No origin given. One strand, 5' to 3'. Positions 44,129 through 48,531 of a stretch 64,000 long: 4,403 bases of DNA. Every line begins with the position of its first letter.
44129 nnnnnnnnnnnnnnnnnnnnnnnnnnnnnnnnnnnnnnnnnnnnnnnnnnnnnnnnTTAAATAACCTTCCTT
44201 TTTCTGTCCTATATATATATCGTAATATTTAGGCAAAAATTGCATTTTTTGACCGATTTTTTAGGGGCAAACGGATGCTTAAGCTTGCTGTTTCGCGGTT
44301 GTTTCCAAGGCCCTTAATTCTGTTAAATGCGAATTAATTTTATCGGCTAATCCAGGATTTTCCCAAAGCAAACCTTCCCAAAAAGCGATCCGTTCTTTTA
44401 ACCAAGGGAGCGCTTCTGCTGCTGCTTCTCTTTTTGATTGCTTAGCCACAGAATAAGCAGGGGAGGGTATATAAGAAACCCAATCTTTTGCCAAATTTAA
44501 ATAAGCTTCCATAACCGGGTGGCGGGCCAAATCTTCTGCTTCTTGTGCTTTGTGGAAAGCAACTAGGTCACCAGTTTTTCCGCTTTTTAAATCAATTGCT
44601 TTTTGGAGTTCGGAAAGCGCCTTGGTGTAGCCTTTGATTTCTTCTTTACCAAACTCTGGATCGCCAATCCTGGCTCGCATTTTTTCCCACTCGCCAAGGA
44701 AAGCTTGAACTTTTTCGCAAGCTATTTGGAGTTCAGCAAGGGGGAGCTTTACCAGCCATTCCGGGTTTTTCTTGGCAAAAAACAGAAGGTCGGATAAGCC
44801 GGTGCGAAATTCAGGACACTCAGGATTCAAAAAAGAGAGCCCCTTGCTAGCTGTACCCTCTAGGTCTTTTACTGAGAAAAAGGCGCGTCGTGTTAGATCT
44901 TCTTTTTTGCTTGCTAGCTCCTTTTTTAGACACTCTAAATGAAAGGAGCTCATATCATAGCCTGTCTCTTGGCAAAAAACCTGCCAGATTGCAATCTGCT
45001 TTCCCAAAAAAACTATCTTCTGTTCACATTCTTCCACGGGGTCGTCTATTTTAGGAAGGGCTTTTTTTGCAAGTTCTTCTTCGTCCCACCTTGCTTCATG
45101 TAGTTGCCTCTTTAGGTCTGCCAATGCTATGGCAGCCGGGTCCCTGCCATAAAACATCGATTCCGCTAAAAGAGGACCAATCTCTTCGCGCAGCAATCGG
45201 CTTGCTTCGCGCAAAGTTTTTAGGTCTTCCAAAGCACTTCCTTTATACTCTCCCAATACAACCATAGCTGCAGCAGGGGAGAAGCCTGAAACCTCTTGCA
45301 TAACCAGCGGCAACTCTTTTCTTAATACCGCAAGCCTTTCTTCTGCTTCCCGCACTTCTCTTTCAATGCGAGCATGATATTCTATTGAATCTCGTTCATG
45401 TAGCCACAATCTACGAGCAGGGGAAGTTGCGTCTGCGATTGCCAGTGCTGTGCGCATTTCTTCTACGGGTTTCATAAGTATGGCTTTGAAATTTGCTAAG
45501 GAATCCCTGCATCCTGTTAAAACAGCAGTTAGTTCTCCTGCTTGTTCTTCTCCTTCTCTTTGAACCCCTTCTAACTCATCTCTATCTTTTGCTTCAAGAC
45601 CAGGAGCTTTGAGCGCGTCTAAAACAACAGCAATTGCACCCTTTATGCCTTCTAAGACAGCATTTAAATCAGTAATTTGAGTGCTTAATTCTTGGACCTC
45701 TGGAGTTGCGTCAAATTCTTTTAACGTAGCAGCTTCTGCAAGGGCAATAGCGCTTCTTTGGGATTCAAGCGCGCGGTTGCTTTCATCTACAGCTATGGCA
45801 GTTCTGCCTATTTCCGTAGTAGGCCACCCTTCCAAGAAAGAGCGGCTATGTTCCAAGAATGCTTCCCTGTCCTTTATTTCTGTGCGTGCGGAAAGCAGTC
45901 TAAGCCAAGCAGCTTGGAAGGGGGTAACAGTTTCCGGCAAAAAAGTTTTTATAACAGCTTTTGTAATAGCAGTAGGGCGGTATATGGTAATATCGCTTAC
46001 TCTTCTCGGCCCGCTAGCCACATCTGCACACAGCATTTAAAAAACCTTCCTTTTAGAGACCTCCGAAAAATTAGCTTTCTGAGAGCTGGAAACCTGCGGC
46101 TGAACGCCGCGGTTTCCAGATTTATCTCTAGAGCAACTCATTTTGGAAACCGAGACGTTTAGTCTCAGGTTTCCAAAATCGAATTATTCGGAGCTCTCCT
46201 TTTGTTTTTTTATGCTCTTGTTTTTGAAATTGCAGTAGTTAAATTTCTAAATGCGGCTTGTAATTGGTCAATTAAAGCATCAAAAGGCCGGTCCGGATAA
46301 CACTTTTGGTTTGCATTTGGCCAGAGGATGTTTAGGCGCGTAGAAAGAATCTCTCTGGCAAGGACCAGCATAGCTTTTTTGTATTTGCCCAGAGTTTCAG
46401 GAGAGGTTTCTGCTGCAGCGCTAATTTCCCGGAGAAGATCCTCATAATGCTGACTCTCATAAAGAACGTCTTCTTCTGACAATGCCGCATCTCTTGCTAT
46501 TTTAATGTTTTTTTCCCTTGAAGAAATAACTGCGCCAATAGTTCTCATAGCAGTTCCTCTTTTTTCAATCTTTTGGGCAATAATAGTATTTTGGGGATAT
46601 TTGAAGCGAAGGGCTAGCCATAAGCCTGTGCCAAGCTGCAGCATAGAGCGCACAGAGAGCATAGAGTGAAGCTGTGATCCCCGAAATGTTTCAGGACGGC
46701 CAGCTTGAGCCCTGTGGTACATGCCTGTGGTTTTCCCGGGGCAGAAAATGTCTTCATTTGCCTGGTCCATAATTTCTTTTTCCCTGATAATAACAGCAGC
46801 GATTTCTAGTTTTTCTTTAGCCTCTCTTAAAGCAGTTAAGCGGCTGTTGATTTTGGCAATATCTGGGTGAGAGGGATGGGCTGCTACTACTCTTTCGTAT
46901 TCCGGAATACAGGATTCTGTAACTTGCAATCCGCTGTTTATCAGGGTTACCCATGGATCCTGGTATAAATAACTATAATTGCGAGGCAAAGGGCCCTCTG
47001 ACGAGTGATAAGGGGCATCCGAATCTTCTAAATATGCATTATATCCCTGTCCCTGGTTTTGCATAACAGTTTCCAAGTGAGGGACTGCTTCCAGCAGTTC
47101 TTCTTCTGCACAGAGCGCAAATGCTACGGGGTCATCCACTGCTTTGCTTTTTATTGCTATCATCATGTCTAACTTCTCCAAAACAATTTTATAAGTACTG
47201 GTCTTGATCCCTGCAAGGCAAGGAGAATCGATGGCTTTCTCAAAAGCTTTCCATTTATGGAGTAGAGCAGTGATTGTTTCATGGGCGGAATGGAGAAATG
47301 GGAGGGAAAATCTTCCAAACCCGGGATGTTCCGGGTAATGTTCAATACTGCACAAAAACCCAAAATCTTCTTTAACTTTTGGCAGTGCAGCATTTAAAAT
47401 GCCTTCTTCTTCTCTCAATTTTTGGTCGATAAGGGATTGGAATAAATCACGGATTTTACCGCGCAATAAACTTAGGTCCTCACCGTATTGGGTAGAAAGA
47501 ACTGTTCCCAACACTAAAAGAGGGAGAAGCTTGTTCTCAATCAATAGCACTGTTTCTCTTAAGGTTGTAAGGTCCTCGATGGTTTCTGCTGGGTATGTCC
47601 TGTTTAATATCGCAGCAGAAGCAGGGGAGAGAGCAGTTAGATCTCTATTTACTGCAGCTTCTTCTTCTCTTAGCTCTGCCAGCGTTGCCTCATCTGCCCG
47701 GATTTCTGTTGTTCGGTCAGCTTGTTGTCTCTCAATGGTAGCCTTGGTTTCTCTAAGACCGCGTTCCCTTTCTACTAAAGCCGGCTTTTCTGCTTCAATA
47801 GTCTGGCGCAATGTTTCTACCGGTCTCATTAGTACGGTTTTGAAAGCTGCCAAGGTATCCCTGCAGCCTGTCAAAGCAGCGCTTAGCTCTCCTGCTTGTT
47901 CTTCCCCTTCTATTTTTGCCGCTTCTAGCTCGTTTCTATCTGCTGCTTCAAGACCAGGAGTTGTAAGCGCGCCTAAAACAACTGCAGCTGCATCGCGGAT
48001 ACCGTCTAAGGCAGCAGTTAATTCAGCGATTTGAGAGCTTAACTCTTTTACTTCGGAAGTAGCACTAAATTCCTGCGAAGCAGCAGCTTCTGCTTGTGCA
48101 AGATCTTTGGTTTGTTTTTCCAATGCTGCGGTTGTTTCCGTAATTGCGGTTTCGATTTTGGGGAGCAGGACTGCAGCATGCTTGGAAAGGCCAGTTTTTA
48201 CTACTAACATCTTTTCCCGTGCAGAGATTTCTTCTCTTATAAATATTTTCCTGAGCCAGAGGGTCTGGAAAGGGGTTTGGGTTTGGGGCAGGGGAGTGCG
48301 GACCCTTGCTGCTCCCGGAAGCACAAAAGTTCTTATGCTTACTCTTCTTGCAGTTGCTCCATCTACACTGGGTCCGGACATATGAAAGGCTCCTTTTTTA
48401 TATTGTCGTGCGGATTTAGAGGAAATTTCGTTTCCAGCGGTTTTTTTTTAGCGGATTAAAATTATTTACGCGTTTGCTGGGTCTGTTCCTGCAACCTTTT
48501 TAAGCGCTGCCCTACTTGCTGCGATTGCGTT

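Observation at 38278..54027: ~16-kb island of four co-oriented giant genes forming a paralogous family with a modular architecture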

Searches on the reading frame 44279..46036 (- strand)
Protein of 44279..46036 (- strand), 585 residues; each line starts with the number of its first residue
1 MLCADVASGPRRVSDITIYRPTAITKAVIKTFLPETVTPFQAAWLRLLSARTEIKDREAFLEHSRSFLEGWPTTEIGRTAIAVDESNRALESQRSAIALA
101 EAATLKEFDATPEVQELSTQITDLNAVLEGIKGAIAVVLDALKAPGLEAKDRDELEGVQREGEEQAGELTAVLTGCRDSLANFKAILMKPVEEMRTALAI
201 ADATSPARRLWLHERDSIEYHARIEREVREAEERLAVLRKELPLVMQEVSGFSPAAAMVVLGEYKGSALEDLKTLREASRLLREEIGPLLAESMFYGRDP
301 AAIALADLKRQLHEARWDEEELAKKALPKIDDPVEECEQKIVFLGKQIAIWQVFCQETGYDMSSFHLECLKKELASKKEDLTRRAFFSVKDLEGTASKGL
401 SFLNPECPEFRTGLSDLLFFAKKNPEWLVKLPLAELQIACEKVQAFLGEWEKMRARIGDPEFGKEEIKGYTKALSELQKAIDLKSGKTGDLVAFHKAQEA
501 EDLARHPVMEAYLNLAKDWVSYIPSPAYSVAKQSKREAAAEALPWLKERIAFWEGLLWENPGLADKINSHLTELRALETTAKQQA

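Call 7: search_protein_families(library=pfam, proteins=[window:44279-46036:-], max_evalue=0.1)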
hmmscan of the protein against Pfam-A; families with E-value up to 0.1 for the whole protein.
window:44279-46036:- (585 aa): 0 families

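Call 13: find_homologous_proteins(query=window:44279-46036:-)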
Query window:44279-46036:- (585 aa): 1 proteins with E <= 0.001 among 8000 candidates.
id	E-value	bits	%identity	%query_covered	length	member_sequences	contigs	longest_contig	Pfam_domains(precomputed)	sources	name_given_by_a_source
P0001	0.0e+0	1280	100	100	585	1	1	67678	-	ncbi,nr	ncbi:MAG: hypothetical protein NT099_02590 [Candidatus Saganbacteria bacterium]|nr:hypothetical prot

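Call 20: find_encoding_contigs(protein=window:44279-46036:-, flank=10000, max_places=3)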
Protein window:44279-46036:- (585 aa): 1 contig read that carries it; 1 place shown.
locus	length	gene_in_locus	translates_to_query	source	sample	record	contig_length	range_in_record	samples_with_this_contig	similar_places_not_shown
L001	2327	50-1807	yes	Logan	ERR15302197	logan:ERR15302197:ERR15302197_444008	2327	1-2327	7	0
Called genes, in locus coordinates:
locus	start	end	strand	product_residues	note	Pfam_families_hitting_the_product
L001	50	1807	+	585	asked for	-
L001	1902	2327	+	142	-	?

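Call 32: search_protein_families(library=padloc, proteins=[window:44279-46036:-], max_evalue=0.01)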
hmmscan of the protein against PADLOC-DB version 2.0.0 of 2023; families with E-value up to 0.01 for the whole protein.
window:44279-46036:- (585 aa): 0 families

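Call 33: search_protein_families(library=phrogs, proteins=[window:44279-46036:-], max_evalue=0.01)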
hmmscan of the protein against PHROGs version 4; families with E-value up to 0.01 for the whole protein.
window:44279-46036:- (585 aa): 0 families

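Call 40: search_protein_representatives(alignment_id=A2)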
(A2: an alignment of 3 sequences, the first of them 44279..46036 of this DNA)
Query: 3 sequences, 590 profile positions. Proteins with E-value up to 0.001 (for the whole library): 5; up to 1e-10: 3; up to 1e-30: 3. The best 5 are listed.
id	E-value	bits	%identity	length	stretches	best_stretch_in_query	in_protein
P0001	0.0e+00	1036.6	-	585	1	1-589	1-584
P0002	0.0e+00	1016.9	-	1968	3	1-588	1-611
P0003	6.2e-231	784.5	-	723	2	1-338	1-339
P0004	6.2e-06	41.5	-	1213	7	292-357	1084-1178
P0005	2.3e-04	36.3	-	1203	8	545-569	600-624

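Call 49: find_related_loci(query=A2, collection=genome_contigs, flank=10000)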
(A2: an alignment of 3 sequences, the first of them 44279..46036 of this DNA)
Query A2 (585 aa) in genome_contigs; peptide patterns used: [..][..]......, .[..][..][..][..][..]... (x = any residue, [..] = any of these).
424 stretches matched a pattern, but none encodes a relative of the query by tblastn (E <= 1e-3).

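Call 50: find_related_loci(query=A2, collection=metagenome_contigs, flank=10000)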
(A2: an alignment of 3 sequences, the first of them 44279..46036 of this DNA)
Query A2 (585 aa) in metagenome_contigs; peptide patterns used: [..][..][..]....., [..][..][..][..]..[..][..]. (x = any residue, [..] = any of these).
600 stretches matched a pattern, but none encodes a relative of the query by tblastn (E <= 1e-3).

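Call 61: predict_structure(alignment_id=A2)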
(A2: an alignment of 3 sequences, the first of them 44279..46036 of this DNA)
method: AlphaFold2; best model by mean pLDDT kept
length: 585 residues; sequences in the alignment: 3
mean_pLDDT: 76.3   pTM: 0.42
mean pLDDT of the five models: 76.3, 76.0, 72.4, 70.8, 69.7
residues with pLDDT >= 90: 34; 70-90: 427; 50-70: 66; < 50: 58
segments of 3 or more residues with pLDDT < 50: 1-32, 292-298, 399-402, 404-408, 521-530
pLDDT, mean of each block of 10 residues (from residue 1): 31 40 44 61 72 77 83 74 79 87 87 87 89 85 79 84 88 89 88 87 70 77 85 85 79 72 73 79 69 49 76 87 86 83 92 86 89 86 69 55 48 65 79 81 82 75 80 88 87 87 75 64 40 66 86 90 86 86 76
secondary structure, 60 per line:
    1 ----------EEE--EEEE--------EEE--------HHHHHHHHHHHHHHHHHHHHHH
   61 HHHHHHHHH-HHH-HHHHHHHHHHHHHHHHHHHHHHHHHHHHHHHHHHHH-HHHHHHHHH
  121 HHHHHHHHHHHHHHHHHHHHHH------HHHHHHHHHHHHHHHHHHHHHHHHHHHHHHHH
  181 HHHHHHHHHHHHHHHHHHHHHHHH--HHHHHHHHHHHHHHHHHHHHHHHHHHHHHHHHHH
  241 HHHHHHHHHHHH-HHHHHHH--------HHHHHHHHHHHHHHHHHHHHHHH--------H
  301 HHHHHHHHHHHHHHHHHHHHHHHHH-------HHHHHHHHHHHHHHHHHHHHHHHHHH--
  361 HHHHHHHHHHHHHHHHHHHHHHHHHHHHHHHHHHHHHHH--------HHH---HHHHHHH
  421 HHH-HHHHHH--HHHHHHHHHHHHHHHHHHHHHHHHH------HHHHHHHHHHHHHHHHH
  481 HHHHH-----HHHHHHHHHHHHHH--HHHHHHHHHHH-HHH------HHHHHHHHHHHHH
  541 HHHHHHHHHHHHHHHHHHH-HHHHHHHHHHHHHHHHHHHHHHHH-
elements in order: E11-13 E16-19 E28-30 H39-69 H75-110 H112-142 H149-204 H207-252 H254-260 H269-291 H300-325 H333-358 H361-399 H414-423 H425-430 H433-457 H464-485 H491-504 H507-517 H528-559 H561-584

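Call 64: fold_search(model_id=the predicted structure, library=pdb)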
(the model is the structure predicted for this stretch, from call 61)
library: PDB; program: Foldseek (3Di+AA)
matches with E <= 10: 248; with E <= 0.001: 0
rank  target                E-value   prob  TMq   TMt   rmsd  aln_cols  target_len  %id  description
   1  8gel_A                6.6e-03  0.44  0.09  0.11  60.5       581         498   14  Cryo-EM structure of synthetic tetrameric building block sC4 (released 2024-03-13)
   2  8bbg_D                2.1e-02  0.16  0.08  0.05  49.1       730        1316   10  Structure of the IFT-A complex; anterograde IFT-A train model (released 2022-12-21)
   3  8fgw_D                1.5e-01  0.08  0.08  0.04  47.0       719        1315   12  Human IFT-A complex structures provide molecular insights into ciliary transport (released 2023-02-22)
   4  9yng_m                1.8e-01  0.18  0.13  0.10  40.6       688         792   11  Dynactin and dynein-1 tail region of dynein-dynactin complex on microtubule in the presence of LIS1 (released 2026-01-28)
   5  8ro2_I                2.0e-01  0.08  0.09  0.08  42.9       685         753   12  Integrative Structure of the human intron lariat Spliceosome (ILS'') (released 2024-09-18)
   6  6xns_C                3.0e-01  0.41  0.12  0.21  51.1       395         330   15  C3_crown-05 (released 2020-12-23)
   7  3vkg_A                3.3e-01  0.41  0.21  0.06  43.0       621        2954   13  X-ray structure of an MTBD truncation mutant of dynein motor domain (released 2012-03-14)
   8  9mli_A                3.3e-01  0.33  0.12  0.04  20.4       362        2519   12  Xenorhabdus nematophilus XptA2 RBD C Chimera (released 2025-03-05)
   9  9mg8_A                3.4e-01  0.20  0.12  0.17  60.9       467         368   17  Crystal Structure of b-iTHR-110 (released 2025-12-17)
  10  9c4k_B                3.7e-01  0.28  0.12  0.07  20.7       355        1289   10  Yersinia entomophaga holotoxin complex in prepore conformation (released 2025-12-31)
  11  4hnw_A                3.7e-01  0.10  0.10  0.08  55.4       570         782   13  The NatA Acetyltransferase Complex Bound To Inositol Hexakisphosphate (released 2014-03-26)
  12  8cwy_A                3.9e-01  0.09  0.09  0.10  56.7       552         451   14  Accurate computational design of genetically encoded 3D protein crystals (released 2023-11-01)
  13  8ro0_I                4.1e-01  0.12  0.12  0.10  31.0       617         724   12  Structure of the C. elegans Intron Lariat Spliceosome primed for disassembly (ILS') (released 2024-08-07)
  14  8tqe_A                5.6e-01  0.30  0.13  0.05  20.1       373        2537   11  XptA2 wild type (released 2023-09-27)
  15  6xns_E                7.3e-01  0.25  0.14  0.21  51.4       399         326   14  C3_crown-05 (released 2020-12-23)
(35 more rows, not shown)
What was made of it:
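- On TPR-type helical repeats: Foldseek lists designed helical repeats and IFT-A TPR proteins at E > 0.006 with TM-score < 0.2 (call 64).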

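Call 66: find_related_loci(query=A2, collection=viral_contigs)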
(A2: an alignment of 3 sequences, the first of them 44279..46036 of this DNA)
Query A2 (585 aa) in viral_contigs; peptide patterns used: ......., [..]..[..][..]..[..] (x = any residue, [..] = any of these).
92 stretches matched a pattern, but none encodes a relative of the query by tblastn (E <= 1e-3).

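Call 67: search_dna_similar(query=window:44279-46036:-, collection=plasmids, mode=protein, max_evalue=0.001, max_rows=10)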
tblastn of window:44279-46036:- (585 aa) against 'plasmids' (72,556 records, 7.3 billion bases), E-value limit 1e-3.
No match.

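Call 68: search_dna_similar(query=window:44279-46036:-, collection=phages, mode=protein, max_evalue=0.001, max_rows=10)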
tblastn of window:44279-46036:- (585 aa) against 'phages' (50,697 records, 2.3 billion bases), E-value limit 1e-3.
No match.

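Call 85: search_protein_families(library=ncbifam, proteins=[window:44279-46036:-], max_evalue=0.01)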
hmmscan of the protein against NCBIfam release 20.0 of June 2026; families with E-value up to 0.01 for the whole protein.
window:44279-46036:- (585 aa): 0 families

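Call 86: search_solved_structures(query=A2, max_evalue=1)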
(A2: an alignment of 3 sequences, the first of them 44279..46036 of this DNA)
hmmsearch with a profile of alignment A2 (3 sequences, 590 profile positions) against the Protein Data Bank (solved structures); distinct sequences matched with E-value up to 1: 0.

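Call 97: fold_search(model_id=the predicted structure, library=viral)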
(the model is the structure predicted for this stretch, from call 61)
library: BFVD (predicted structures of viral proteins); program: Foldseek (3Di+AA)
matches with E <= 10: 395; with E <= 0.001: 0
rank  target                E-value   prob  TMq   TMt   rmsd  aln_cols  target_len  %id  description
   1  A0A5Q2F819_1          5.3e-03  0.82  0.18  0.12  52.5       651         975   15  Tape measure protein [Gordonia phage Sixama]
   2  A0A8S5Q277            2.6e-02  0.30  0.12  0.08  62.7       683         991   13  Uncharacterized protein [Siphoviridae sp. ctLqe90]
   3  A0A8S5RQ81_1          2.9e-02  0.25  0.11  0.07  53.6       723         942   11  (no name in the UniProt tables at hand)
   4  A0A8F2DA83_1          4.3e-02  0.38  0.12  0.10  53.3       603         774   13  Tape measure protein [Gordonia phage VanLee]
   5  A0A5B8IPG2            5.6e-02  0.18  0.10  0.06  52.6       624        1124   10  Uncharacterized protein (Fragment) [Mimiviridae sp. ChoanoV1]
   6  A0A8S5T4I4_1          6.4e-02  0.23  0.12  0.07  68.8       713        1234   11  Tape measure protein N-terminal domain-containing protein [Siphoviridae sp. ctn8e14]
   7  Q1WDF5                6.7e-02  0.57  0.17  0.10  53.7       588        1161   13  (no name in the UniProt tables at hand)
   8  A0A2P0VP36            7.0e-02  0.63  0.18  0.14  63.2       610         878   11  Uncharacterized protein [Tetraselmis virus 1]
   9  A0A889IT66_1          7.0e-02  0.15  0.10  0.08  58.8       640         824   13  (no name in the UniProt tables at hand)
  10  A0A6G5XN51            8.3e-02  0.18  0.11  0.07  55.2       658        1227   11  (no name in the UniProt tables at hand)
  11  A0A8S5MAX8            1.0e-01  0.21  0.12  0.08  63.0       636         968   13  Minor tail protein [Myoviridae sp. ctRPH1]
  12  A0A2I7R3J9            1.1e-01  0.21  0.11  0.10  61.2       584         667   11  (no name in the UniProt tables at hand)
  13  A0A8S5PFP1            1.2e-01  0.23  0.12  0.09  64.9       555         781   13  Minor tail protein [Siphoviridae sp. ctwDU14]
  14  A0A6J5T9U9            1.2e-01  0.20  0.12  0.07  42.9       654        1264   10  Uncharacterized protein [uncultured Caudovirales phage]
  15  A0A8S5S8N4            1.2e-01  0.57  0.17  0.17  61.7       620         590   12  Minor tail protein (Fragment) [Siphoviridae sp. ctHNe8]
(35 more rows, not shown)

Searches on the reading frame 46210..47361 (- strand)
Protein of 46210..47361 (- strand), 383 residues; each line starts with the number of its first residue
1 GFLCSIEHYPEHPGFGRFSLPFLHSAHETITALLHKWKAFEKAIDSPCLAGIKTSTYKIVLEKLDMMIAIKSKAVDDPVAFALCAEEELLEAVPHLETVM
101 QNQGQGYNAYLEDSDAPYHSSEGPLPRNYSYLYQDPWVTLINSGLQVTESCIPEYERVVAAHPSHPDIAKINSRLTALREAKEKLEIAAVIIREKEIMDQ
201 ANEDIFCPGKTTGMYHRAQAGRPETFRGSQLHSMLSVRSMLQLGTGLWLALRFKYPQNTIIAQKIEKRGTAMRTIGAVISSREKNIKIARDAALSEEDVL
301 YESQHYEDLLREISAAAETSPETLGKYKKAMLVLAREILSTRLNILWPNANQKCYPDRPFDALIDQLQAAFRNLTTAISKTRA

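Call 73: search_protein_families(library=pfam, proteins=[window:46210-47361:-], max_evalue=1)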
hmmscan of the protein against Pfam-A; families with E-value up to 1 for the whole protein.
window:46210-47361:- (383 aa): 1 family
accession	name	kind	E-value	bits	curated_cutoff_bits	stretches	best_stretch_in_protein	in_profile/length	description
PF13763.11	DUF4167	-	0.18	12.5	25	1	263-315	20-74/78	Domain of unknown function (DUF4167)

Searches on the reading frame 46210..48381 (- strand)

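Call 7: search_protein_families(library=pfam, proteins=[window:46210-48381:-], max_evalue=0.1)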
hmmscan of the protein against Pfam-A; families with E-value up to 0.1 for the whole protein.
window:46210-48381:- (723 aa): 0 families

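Call 32: search_protein_families(library=padloc, proteins=[window:46210-48381:-], max_evalue=0.01)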
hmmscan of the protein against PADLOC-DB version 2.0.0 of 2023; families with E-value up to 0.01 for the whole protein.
window:46210-48381:- (723 aa): 1 family
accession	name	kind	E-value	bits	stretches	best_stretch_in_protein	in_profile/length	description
PDLC03863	LmuB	-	0.0029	14.3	1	76-276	218-425/610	-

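Call 33: search_protein_families(library=phrogs, proteins=[window:46210-48381:-], max_evalue=0.01)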
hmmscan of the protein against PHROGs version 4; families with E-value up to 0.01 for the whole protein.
window:46210-48381:- (723 aa): 0 families

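Call 85: search_protein_families(library=ncbifam, proteins=[window:46210-48381:-], max_evalue=0.01)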
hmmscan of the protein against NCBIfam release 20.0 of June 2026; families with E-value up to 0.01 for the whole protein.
window:46210-48381:- (723 aa): 0 families
